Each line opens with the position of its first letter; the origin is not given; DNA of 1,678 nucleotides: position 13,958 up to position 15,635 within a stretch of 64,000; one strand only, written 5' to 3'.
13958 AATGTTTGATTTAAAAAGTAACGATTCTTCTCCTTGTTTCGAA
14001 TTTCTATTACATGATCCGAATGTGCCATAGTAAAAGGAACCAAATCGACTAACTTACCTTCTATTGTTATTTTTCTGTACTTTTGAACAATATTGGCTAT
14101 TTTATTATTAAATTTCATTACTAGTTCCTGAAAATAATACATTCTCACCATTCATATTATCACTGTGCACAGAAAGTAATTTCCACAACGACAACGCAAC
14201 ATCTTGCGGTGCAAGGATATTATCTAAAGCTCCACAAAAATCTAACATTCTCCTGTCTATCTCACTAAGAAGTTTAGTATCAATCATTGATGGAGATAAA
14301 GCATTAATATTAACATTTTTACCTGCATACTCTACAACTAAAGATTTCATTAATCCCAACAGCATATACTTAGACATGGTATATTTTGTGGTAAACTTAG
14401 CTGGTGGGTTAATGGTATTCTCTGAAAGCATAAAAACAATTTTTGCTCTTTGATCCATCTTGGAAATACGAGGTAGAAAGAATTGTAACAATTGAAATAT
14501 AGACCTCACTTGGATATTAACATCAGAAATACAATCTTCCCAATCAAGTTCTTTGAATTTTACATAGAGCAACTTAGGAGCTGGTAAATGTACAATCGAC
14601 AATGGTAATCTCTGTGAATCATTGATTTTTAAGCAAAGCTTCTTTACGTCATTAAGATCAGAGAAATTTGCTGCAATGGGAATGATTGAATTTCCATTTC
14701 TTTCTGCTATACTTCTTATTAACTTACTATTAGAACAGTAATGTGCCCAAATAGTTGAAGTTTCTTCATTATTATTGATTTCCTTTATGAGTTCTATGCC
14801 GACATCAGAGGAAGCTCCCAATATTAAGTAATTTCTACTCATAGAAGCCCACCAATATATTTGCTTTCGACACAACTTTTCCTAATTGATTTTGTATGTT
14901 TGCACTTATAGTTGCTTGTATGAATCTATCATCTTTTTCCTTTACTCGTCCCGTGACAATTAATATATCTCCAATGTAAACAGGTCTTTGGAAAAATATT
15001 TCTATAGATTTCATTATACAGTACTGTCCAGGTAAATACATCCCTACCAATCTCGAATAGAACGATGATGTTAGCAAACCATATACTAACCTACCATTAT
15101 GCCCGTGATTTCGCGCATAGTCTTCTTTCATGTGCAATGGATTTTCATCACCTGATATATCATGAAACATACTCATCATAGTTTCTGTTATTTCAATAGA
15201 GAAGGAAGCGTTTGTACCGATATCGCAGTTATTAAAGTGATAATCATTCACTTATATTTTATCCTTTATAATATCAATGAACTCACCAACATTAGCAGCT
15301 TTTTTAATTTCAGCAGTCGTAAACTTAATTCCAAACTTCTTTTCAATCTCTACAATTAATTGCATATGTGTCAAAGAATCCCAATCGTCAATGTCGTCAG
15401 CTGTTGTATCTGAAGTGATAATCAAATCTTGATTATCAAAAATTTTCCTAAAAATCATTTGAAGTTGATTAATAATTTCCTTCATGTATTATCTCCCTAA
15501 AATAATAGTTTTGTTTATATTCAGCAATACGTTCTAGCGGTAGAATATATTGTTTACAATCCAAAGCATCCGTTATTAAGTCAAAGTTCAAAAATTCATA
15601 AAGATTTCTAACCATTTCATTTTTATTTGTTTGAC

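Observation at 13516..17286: Stand-alone FkbH-like / ACP / MaoC dehydratase / SDR / GNAT operon next to FdtA-FdtB: a predicted ACP-dependent route to an unusual N-acyl 3-amino-3,6-dideoxyhexose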

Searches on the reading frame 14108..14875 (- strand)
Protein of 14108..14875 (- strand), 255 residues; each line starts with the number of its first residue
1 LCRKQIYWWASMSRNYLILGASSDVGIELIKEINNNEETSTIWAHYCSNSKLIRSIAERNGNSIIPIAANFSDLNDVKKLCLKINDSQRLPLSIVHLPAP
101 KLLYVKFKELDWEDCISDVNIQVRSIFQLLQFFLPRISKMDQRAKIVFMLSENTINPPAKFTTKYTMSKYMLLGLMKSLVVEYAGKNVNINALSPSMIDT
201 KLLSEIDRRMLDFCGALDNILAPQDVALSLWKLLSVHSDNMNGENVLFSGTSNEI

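Call 3: search_protein_families(library=pfam, proteins=[window:14108-14875:-], max_evalue=0.01)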
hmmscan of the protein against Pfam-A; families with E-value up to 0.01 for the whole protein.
window:14108-14875:- (255 aa): 2 families
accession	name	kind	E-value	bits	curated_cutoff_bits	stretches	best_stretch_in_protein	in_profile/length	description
PF00106.31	adh_short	-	1.1e-16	61.4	26.6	1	17-208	4-192/195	short chain dehydrogenase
PF13561.12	adh_short_C2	-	4.7e-16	59.5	27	1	42-247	23-230/236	Enoyl-(Acyl carrier protein) reductase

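Call 4: search_protein_families(library=ncbifam, proteins=[window:14108-14875:-], max_evalue=0.01)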
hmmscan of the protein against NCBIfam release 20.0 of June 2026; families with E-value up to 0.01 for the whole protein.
window:14108-14875:- (255 aa): 132 families (the best 25 are shown)
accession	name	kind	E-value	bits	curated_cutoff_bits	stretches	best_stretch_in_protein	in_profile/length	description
NF047420.2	EF_P_mod_YmfI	equivalog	1.2e-20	74.3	238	1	16-250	2-233/236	elongation factor P 5-aminopentanone reductase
NF009466.0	PRK12826.1-2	subfamily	1.2e-14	54.4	222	1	12-244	2-236/248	3-oxoacyl-ACP reductase FabG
TIGR01830.1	3oxo_ACP_reduc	equivalog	9.2e-14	51.7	297.75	1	17-246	2-232/239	3-oxoacyl-[acyl-carrier-protein] reductase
TIGR01832.1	kduD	equivalog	2.5e-13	50.1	338.85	1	15-205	7-193/248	2-dehydro-3-deoxy-D-gluconate 5-dehydrogenase KduD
TIGR03971.1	SDR_subfam_1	subfamily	1.8e-12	47.1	300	1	108-205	112-205/271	mycofactocin-coupled SDR family oxidoreductase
NF005075.0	PRK06500.1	equivalog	2.5e-12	46.7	336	1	14-205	7-190/249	SDR family oxidoreductase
NF009468.0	PRK12826.1-4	equivalog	2.8e-12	46.9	318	1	13-236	7-231/256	SDR family oxidoreductase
NF005056.0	PRK06463.1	equivalog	6.3e-12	45.3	339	1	14-202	8-189/255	3-ketoacyl-(acyl-carrier-protein) reductase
NF006080.0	PRK08226.1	equivalog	6.4e-12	45.4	356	1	17-208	10-198/263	SDR family oxidoreductase UcpA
NF005390.0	PRK06935.1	equivalog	2.7e-11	43.3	369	1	40-206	41-204/258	2-dehydro-3-deoxy-D-gluconate 5-dehydrogenase KduD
NF009464.0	PRK12824.1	subfamily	4.4e-11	42.9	269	1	13-212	2-199/245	3-oxoacyl-ACP reductase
NF006693.0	PRK09242.1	equivalog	4.5e-11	42.4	328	1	9-205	6-201/258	SDR family oxidoreductase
NF009546.0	PRK12935.1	equivalog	4.7e-11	42.7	418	1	51-207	46-198/247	acetoacetyl-CoA reductase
NF005559.1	PRK07231.1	subfamily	6.4e-11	42.2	215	1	60-250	50-245/249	glucose 1-dehydrogenase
NF005806.0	PRK07666.1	equivalog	9e-11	41.5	286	1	15-239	9-226/239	3-ketoacyl-ACP reductase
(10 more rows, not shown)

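Call 81: search_solved_structures(query=window:14108-14842:-, max_evalue=1e-8)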
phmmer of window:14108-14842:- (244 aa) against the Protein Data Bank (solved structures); distinct sequences matched with E-value up to 1e-8: 5.
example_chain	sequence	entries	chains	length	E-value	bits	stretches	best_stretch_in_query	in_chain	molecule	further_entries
4kms_A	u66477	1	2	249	6.4e-10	42.5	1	5-242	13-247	Acetoacetyl-CoA reductase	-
3emk_A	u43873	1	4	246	1.3e-09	41.4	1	3-202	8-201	GLUCOSE/RIBITOL DEHYDROGENASE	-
3enn_A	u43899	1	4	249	1.4e-09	41.4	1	3-202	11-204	GLUCOSE/RIBITOL DEHYDROGENASE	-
3osu_A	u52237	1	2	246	3.9e-09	39.9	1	1-193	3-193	3-oxoacyl-[acyl-carrier-protein] reductase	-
3sj7_A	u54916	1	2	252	4.2e-09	39.8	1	1-193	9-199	3-oxoacyl-(Acyl-carrier-protein) reductase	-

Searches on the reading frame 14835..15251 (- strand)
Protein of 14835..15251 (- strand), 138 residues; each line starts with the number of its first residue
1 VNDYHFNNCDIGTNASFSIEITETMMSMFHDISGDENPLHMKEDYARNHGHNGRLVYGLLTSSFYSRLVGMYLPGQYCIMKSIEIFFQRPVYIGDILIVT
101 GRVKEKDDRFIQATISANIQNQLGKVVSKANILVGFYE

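Call 3: search_protein_families(library=pfam, proteins=[window:14835-15251:-], max_evalue=0.01)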
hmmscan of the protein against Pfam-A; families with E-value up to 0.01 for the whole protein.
window:14835-15251:- (138 aa): 4 families
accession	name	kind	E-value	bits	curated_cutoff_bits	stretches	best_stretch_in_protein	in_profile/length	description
PF01575.25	MaoC_dehydratas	-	9.5e-15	54.7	27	1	17-112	14-109/123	MaoC like domain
PF03061.28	4HBT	-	0.0045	17.7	20.6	1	65-109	21-62/79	Thioesterase superfamily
PF23524.2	MGAT4A_C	-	0.0049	17.6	42.9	1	82-122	35-75/129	MGAT4 C-terminal domain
PF13452.11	FAS1_DH_region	-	0.0084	16.7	22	0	16-127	9-129/132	FAS1-like, dehydratase domain region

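Call 4: search_protein_families(library=ncbifam, proteins=[window:14835-15251:-], max_evalue=0.01)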
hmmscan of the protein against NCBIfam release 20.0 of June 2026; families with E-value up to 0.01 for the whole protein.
window:14835-15251:- (138 aa): 4 families
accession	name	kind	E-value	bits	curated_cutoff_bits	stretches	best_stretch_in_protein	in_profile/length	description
NF006045.0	PRK08190.1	subfamily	1.4e-19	70.3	282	1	3-132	8-137/467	bifunctional enoyl-CoA hydratase/phosphate acetyltransferase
NF010246.0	PRK13693.1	equivalog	1.5e-06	28.3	203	1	6-130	6-135/142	(3R)-hydroxyacyl-ACP dehydratase subunit HadB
NF040620.1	fused_HadA_HadB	exception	1.3e-05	24.8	350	1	28-132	219-326/329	fused (3R)-hydroxyacyl-ACP dehydratase subunits HadA/HadB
TIGR02278.1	PaaN-DH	equivalog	0.0092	14.2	562.8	0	6-133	525-659/664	phenylacetic acid degradation bifunctional protein PaaZ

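Call 80: search_solved_structures(query=window:14835-15251:-, max_evalue=0.001)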
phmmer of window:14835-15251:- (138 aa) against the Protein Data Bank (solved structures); distinct sequences matched with E-value up to 0.001: 8.
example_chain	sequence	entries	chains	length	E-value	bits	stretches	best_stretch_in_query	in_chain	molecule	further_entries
3ir3_A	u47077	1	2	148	4.8e-19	72.1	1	7-113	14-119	3-hydroxyacyl-thioester dehydratase 2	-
5cpg_A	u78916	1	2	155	4.1e-13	52.9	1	6-128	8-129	(R)-specific enoyl-CoA hydratase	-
2b3m_A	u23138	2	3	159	9.5e-12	48.5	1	17-105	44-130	hypothetical protein AF1124 | putative dehydratase AF1124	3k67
1iq6_A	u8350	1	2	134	1.4e-10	44.7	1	9-125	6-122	(R)-SPECIFIC ENOYL-COA HYDRATASE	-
1q6w_A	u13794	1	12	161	7.2e-06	29.5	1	2-129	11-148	monoamine oxidase regulatory protein, putative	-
2cdh_S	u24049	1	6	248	1.4e-05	28.6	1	23-100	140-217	DEHYDRATASE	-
1s9c_A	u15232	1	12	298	2e-05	28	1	24-100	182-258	Peroxisomal multifunctional enzyme type 2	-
3oml_A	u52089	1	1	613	0.00086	22.8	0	26-99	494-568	Peroxisomal Multifunctional Enzyme Type 2, CG3415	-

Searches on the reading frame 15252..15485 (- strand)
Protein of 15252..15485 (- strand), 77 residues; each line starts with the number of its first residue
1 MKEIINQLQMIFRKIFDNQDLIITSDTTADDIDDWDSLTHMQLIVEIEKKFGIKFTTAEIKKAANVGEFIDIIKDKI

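Call 3: search_protein_families(library=pfam, proteins=[window:15252-15485:-], max_evalue=0.01)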
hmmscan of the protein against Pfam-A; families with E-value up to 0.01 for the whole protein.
window:15252-15485:- (77 aa): 1 family
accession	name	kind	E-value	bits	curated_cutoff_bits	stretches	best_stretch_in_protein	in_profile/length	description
PF00550.31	PP-binding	-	9.6e-07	29.4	20.8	1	7-72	2-66/67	Phosphopantetheine attachment site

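Call 4: search_protein_families(library=ncbifam, proteins=[window:15252-15485:-], max_evalue=0.01)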
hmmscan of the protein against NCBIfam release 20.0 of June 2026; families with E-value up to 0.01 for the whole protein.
window:15252-15485:- (77 aa): 10 families
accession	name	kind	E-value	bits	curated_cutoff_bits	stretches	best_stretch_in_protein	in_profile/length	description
NF002150.0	PRK00982.1-4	subfamily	6.6e-07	29.5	66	1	2-76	4-78/80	acyl carrier protein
TIGR00517.1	acyl_carrier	equivalog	1.8e-06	27.7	70.45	1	1-76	1-76/77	acyl carrier protein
NF002148.0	PRK00982.1-2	subfamily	4.3e-06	26.5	71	1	18-76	20-77/79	acyl carrier protein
NF002147.0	PRK00982.1-1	equivalog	2.1e-05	24.2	84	1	3-75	7-79/83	acyl carrier protein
NF009104.0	PRK12449.1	equivalog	0.00011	22.1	70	1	2-76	4-78/80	acyl carrier protein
NF003464.0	PRK05087.1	equivalog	0.00081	19.4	68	1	6-61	5-60/78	D-alanine--poly(phosphoribitol) ligase subunit DltC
NF003757.0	PRK05350.1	equivalog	0.0012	19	65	1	2-75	5-78/83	acyl carrier protein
NF005079.0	PRK06508.1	equivalog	0.0019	18.6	83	1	17-67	17-67/93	acyl carrier protein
NF002151.0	PRK00982.1-5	equivalog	0.0032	17.6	92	1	2-76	2-76/78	acyl carrier protein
NF040636.1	AcpM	exception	0.0071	16.3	146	1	3-74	5-76/93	meromycolate extension acyl carrier protein AcpM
